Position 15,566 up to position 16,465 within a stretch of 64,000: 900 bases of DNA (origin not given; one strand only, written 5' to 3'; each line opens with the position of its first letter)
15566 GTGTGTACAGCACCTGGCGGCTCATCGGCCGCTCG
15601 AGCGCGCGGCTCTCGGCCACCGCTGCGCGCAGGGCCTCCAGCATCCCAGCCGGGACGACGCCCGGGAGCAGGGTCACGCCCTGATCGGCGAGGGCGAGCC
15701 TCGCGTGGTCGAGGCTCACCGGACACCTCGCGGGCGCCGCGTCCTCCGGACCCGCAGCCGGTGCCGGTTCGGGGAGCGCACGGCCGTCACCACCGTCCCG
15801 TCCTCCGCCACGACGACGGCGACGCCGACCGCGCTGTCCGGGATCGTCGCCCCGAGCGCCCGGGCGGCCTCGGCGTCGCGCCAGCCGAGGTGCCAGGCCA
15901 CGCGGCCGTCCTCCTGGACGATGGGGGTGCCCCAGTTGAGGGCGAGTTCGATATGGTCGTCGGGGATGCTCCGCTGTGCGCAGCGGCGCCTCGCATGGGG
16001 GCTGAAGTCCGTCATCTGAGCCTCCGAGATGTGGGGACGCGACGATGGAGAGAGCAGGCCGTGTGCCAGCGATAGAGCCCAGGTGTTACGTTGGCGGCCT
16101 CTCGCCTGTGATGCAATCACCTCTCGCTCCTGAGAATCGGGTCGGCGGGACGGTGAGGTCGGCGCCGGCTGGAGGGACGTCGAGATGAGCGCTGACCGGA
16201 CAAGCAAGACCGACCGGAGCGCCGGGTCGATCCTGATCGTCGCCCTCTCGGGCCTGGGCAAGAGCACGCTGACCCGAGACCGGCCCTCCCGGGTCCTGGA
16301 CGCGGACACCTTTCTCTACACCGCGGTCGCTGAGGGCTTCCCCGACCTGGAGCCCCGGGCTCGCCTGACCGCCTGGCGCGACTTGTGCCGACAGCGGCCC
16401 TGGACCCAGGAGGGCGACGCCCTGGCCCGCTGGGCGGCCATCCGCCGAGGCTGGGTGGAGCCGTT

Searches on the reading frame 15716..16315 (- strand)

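Call 24: search_protein_families(library=pfam, proteins=[window:15716-16315:-], max_evalue=0.01)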
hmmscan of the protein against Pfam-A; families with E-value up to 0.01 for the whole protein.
window:15716-16315:- (199 aa): 1 family
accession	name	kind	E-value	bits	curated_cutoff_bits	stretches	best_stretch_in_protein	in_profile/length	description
PF14076.12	DUF4258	-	8.2e-05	23.3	25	1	104-178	1-69/71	Domain of unknown function (DUF4258)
